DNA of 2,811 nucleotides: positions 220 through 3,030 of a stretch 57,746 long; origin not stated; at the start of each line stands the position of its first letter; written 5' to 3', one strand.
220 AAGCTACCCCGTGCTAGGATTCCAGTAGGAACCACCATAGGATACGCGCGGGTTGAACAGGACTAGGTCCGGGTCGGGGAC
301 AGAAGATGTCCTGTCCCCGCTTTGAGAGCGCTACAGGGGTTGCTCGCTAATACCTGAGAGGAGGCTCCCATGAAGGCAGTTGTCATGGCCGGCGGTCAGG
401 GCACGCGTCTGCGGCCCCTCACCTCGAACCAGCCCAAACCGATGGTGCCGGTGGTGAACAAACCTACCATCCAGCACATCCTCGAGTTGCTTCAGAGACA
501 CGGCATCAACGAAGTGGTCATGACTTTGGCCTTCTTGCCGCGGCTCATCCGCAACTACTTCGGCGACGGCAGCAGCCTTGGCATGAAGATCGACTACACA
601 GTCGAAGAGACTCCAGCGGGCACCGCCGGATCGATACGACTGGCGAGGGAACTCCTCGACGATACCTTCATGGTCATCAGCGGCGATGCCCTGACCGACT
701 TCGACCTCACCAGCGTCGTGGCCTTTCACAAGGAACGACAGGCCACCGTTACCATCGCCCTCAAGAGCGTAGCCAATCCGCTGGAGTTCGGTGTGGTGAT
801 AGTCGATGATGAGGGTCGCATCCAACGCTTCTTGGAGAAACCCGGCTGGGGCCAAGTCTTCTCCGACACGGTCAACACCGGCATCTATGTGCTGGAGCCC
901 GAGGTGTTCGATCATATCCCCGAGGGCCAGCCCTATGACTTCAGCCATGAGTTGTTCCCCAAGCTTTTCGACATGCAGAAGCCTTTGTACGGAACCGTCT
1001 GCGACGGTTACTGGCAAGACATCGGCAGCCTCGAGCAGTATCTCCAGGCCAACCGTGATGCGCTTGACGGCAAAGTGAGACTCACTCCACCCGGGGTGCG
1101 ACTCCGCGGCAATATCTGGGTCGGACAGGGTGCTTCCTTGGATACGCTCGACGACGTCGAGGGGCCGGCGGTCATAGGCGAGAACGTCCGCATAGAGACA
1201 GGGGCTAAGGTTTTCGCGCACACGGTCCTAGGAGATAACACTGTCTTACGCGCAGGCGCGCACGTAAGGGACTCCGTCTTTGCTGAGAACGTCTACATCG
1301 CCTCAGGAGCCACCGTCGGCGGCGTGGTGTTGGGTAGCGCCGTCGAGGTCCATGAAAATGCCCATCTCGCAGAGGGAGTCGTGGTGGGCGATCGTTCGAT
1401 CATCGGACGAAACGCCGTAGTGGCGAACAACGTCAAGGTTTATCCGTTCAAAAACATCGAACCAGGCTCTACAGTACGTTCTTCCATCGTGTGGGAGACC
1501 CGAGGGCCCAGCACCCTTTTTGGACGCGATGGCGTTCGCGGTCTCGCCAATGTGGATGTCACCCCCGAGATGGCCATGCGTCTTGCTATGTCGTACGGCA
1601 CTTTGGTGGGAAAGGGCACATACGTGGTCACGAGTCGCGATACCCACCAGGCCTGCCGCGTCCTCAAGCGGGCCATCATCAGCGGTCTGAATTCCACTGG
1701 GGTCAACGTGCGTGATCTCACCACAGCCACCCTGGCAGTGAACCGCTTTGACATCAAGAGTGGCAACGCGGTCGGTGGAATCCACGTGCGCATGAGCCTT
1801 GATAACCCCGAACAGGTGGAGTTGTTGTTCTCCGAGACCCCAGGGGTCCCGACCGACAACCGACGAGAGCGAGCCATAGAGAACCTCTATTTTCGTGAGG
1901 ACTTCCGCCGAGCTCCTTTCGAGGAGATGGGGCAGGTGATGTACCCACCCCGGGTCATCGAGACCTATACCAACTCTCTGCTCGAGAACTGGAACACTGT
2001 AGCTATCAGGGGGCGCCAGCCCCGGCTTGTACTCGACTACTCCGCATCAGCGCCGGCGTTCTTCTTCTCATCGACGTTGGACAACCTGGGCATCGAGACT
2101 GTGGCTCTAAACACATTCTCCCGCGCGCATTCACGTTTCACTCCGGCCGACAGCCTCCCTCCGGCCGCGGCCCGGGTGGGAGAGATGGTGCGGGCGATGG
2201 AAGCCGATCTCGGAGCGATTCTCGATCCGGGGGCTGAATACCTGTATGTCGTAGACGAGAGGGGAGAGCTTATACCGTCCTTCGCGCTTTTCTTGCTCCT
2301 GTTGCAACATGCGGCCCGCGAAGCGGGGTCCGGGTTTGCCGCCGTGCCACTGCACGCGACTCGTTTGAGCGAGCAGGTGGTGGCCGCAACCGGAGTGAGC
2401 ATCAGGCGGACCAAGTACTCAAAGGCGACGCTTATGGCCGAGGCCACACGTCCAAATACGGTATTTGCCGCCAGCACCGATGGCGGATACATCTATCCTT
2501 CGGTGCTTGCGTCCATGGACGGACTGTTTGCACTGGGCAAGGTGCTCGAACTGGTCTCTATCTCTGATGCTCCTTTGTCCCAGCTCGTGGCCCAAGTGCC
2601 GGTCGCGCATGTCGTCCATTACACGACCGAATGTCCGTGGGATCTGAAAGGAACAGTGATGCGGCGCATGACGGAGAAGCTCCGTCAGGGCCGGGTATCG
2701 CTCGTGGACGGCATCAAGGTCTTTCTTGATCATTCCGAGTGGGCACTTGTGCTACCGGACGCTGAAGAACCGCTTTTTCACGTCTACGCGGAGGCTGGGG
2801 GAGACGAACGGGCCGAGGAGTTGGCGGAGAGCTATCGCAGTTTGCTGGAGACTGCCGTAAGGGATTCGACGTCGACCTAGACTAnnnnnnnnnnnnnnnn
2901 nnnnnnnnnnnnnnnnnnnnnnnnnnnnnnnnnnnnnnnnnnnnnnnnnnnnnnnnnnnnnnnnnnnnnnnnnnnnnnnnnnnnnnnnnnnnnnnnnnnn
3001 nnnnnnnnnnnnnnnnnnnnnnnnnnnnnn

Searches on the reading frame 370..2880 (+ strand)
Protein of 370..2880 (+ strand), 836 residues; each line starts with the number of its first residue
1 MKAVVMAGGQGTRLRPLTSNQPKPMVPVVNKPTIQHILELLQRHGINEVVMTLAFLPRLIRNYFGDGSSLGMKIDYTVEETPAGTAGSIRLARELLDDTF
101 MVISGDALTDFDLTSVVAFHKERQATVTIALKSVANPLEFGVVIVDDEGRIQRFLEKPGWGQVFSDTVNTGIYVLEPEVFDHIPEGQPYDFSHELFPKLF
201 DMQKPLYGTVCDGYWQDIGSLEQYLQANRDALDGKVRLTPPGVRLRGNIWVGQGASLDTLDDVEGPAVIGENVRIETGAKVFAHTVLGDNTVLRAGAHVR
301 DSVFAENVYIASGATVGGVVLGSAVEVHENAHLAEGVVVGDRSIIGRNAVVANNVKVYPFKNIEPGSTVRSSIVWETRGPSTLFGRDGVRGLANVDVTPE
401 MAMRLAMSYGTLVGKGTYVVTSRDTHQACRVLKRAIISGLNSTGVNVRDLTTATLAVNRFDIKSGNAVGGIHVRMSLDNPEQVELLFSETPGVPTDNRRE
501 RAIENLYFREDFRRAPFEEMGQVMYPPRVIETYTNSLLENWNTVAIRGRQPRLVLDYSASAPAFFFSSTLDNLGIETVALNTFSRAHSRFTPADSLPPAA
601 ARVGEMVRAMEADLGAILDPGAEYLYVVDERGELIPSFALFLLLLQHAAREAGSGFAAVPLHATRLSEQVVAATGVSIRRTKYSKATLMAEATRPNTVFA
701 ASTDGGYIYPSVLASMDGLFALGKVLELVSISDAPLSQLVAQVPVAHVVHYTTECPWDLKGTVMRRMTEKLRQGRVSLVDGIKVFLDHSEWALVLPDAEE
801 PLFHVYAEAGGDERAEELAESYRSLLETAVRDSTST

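Call 4: search_protein_families(library=pfam, proteins=[window:370-2880:+], max_evalue=0.01)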
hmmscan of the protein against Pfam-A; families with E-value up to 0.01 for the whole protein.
window:370-2880:+ (836 aa): 8 families
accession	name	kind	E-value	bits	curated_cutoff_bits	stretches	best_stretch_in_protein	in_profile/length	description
PF00483.29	NTP_transferase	-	7.6e-58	196.4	21.2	1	2-232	1-243/245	Nucleotidyl transferase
PF02878.22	PGM_PMM_I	-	7.8e-20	71.4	22.5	1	383-513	3-137/138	Phosphoglucomutase/phosphomannomutase, alpha/beta/alpha domain I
PF00132.30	Hexapep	-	2.8e-14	52.5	27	3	318-353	1-36/36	Bacterial transferase hexapeptide (six repeats)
PF25084.1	LbH_EIF2B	-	8.3e-12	45.5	54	1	246-350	1-104/105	EIF2B subunit epsilon LbH domain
PF02879.22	PGM_PMM_II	-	3.2e-09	37.7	29.3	1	532-632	2-103/103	Phosphoglucomutase/phosphomannomutase, alpha/beta/alpha domain II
PF12804.13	NTP_transf_3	-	2.1e-08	35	27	1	3-107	1-96/160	MobA-like NTP transferase domain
PF24894.1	Hexapep_GlmU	-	1.8e-05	25.2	23.3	1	299-353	16-68/104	GlmU-like, C-terminal hexapeptide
PF02880.22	PGM_PMM_III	-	0.0024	18.4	20.7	1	643-743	8-111/115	Phosphoglucomutase/phosphomannomutase, alpha/beta/alpha domain III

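Call 5: search_protein_families(library=ncbifam, proteins=[window:370-2880:+], max_evalue=0.001)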
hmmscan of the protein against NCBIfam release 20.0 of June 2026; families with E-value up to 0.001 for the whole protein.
window:370-2880:+ (836 aa): 52 families (the best 25 are shown)
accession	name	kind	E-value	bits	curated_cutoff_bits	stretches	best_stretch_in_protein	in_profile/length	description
NF052502.1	man1P_GTase_Rv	exception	8.9e-82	274.7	440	1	2-340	2-337/352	mannose-1-phosphate guanylyltransferase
TIGR03990.1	Arch_GlmM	equivalog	4e-70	236.9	439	1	382-825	2-443/444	phosphoglucosamine mutase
TIGR03992.1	Arch_glmU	subfamily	5.7e-60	203.2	292.1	1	1-330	1-330/393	bifunctional sugar-1-phosphate nucleotidylyltransferase/acetyltransferase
TIGR01208.1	rmlA_long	equivalog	6.7e-53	179.8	320.25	1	2-344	1-350/353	glucose-1-phosphate thymidylyltransferase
NF041173.1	Sug_nt_acttase_Thmprot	equivalog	1.2e-39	136.5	600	1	1-327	1-327/405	bifunctional sugar-1-phosphate nucleotidylyltransferase/acetyltransferase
NF045761.1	NAMPUrTaseMurU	equivalog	1.3e-38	133.1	250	1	1-228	1-224/226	N-acetylmuramate alpha-1-phosphate uridylyltransferase MurU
NF049965.1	GlMnHpPGnyltfHddC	equivalog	1.4e-38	132.8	300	1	1-225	1-215/221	D-glycero-D-manno-heptose 1-phosphate guanosyltransferase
NF041313.1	UDPGP_AglF_Halo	equivalog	6.1e-35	120.8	400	1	1-189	1-188/234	UTP--glucose-1-phosphate uridylyltransferase AglF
TIGR02091.1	glgC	equivalog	5e-33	114.6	424.9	1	3-333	3-362/364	glucose-1-phosphate adenylyltransferase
NF003670.0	PRK05293.1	equivalog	8.6e-32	110.5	470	1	3-353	7-360/382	glucose-1-phosphate adenylyltransferase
TIGR02623.1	G1P_cyt_trans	equivalog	3.2e-30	105.4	300.25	2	85-222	106-236/255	glucose-1-phosphate cytidylyltransferase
NF002023.0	PRK00844.1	subfamily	1.5e-25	89.9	458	1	3-338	9-369/408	glucose-1-phosphate adenylyltransferase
NF010935.0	PRK14355.1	equivalog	5.9e-24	84.5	718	2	2-179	5-182/459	bifunctional UDP-N-acetylglucosamine diphosphorylase/glucosamine-1-phosphate N-acetyltransferase GlmU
TIGR01455.1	glmM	equivalog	1e-23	83.8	447.55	1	384-744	1-365/442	phosphoglucosamine mutase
TIGR01207.1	rmlA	equivalog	1.8e-23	83.1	360.65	1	2-181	1-181/286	glucose-1-phosphate thymidylyltransferase RfbA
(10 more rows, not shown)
